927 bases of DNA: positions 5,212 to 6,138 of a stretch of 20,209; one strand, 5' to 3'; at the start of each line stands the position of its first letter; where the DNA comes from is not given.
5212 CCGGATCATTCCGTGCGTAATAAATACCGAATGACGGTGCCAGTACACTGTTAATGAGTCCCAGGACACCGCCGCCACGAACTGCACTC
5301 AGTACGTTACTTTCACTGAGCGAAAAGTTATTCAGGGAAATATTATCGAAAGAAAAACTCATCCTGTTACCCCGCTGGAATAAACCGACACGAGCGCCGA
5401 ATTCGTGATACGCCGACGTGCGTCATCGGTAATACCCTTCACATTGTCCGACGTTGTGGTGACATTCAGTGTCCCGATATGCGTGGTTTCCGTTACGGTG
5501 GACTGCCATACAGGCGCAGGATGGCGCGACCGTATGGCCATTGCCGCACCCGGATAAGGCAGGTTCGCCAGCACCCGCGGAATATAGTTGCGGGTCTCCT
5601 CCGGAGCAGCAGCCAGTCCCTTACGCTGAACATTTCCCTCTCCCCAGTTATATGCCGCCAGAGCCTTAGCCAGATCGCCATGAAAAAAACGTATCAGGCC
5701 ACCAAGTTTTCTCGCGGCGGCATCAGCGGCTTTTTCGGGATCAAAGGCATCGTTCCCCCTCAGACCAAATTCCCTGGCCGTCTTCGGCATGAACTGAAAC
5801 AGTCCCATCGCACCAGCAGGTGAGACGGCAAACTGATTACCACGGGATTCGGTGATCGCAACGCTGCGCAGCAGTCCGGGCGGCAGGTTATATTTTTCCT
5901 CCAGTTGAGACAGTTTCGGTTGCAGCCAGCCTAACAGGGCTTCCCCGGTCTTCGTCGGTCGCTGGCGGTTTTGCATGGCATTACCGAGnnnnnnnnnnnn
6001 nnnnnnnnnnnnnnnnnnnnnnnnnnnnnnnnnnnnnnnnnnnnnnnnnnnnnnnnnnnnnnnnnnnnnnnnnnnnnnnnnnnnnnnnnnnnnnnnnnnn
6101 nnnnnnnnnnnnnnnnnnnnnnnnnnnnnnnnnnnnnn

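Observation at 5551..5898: Tape measure protein carries a C-terminal lytic transglycosylase (SLT) domain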

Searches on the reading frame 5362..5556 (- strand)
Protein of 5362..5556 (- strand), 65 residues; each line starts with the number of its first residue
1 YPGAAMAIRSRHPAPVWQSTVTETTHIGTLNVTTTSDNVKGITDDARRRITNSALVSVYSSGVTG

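Call 58: search_solved_structures(query=window:5362-5556:-, max_evalue=10)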
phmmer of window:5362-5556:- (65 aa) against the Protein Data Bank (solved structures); distinct sequences matched with E-value up to 10: 0.

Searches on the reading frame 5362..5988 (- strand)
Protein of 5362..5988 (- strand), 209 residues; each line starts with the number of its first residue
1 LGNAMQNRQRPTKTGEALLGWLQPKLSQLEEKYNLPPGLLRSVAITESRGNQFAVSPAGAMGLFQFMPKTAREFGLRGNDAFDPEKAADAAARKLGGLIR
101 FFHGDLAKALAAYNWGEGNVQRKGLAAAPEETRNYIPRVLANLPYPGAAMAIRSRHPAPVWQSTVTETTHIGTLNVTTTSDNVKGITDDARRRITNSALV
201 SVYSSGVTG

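Call 31: predict_structure(alignment_id=A2)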
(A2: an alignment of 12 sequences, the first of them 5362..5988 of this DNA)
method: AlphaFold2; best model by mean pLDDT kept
length: 209 residues; sequences in the alignment: 12
mean_pLDDT: 73.0   pTM: 0.66
mean pLDDT of the five models: 73.0, 72.9, 70.8, 65.6, 59.1
residues with pLDDT >= 90: 52; 70-90: 84; 50-70: 25; < 50: 48
segments of 3 or more residues with pLDDT < 50: 1-5, 147-175, 201-209
pLDDT, mean of each block of 10 residues (from residue 1): 53 86 93 91 91 88 88 85 93 91 84 85 79 84 61 38 42 48 52 57 41
secondary structure, 60 per line:
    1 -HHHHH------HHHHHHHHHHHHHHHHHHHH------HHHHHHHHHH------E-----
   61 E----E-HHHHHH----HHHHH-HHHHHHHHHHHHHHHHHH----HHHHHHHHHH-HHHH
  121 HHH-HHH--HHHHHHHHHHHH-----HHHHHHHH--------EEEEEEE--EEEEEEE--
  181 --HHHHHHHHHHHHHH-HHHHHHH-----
elements in order: H2-6 H13-32 H39-48 H68-73 H78-82 H84-101 H106-115 H117-123 H130-141 H147-154 E163-169 E172-178 H183-196 H198-204

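Call 33: fold_search(model_id=the predicted structure, library=pdb)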
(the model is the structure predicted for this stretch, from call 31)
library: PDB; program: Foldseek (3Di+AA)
matches with E <= 10: 145; with E <= 0.001: 40
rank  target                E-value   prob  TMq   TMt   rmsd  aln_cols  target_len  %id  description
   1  5ohu                  3.2e-06  1.00  0.50  0.18   9.0       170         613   23  The X-ray Structure of Lytic Transglycosylase Slt from Pseudomonas aeruginosa (released 2018-04-18)
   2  8rhf_B                3.9e-06  1.00  0.50  0.33   9.0       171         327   30  Lytic Transglycosylase MltD of Pseudomonas aeruginosa bound to the Natural Product Bulgecin A, with two LysM domains (released 2024-04-17)
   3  8rhf_A                5.1e-06  1.00  0.49  0.32   8.2       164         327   31  Lytic Transglycosylase MltD of Pseudomonas aeruginosa bound to the Natural Product Bulgecin A, with two LysM domains (released 2024-04-17)
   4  8rhe_A                5.6e-06  1.00  0.47  0.36  10.4       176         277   29  Lytic Transglycosylase MltD of Pseudomonas aeruginosa bound to the Natural Product Bulgecin A (released 2024-04-17)
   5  6fc4                  6.2e-06  1.00  0.49  0.18   5.6       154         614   25  The X-ray Structure of Lytic Transglycosylase Slt inactive mutant E503Q from Pseudomonas aeruginosa (released 2018-04-18)
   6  8rhi_A                6.9e-06  1.00  0.50  0.38   8.0       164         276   30  Lytic Transglycosylase MltD of Pseudomonas aeruginosa in a ternary complex bound to Bulgecin A and chito-tetraose (released 2024-04-17)
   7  6fbt_A                6.9e-06  1.00  0.50  0.18   5.5       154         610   26  The X-ray Structure of Lytic Transglycosylase Slt from Pseudomonas aeruginosa in complex with the reaction product NAG (released 2018-04-18)
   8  8rhi_B                7.2e-06  1.00  0.49  0.38   9.6       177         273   29  Lytic Transglycosylase MltD of Pseudomonas aeruginosa in a ternary complex bound to Bulgecin A and chito-tetraose (released 2024-04-17)
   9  6fcq                  8.9e-06  1.00  0.52  0.19   5.2       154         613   25  The X-ray Structure of Lytic Transglycosylase Slt inactive mutant E503Q from Pseudomonas aeruginosa in complex with Bulg (released 2018-04-18)
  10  8rhe_B                9.3e-06  1.00  0.55  0.42   2.5       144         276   33  Lytic Transglycosylase MltD of Pseudomonas aeruginosa bound to the Natural Product Bulgecin A (released 2024-04-17)
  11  5o1j_A                1.2e-05  1.00  0.52  0.20   5.4       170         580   25  Lytic transglycosylase in action (released 2018-03-14)
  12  5mpq                  2.2e-05  1.00  0.53  0.21   4.5       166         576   24  Bulgecin A: The key to a broad-spectrum inhibitor that targets lytic transglycosylases (released 2017-03-29)
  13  5o2n_A                2.5e-05  1.00  0.51  0.19   3.1       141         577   26  Lytic transglycosylase in action (released 2018-03-14)
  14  6fpn                  3.7e-05  1.00  0.52  0.20   3.3       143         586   25  Lytic transglycosylase in action (released 2018-03-14)
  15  9jyy_I                4.1e-05  1.00  0.50  0.10   4.5       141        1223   34  core proteins of mature T7 (released 2024-12-11)
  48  3gxk_C                1.4e-03  1.00  0.44  0.52   4.5       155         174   20  The crystal structure of g-type lysozyme from Atlantic cod (Gadus morhua L.) in complex with NAG oligomers sheds new l (released 2009-10-20)
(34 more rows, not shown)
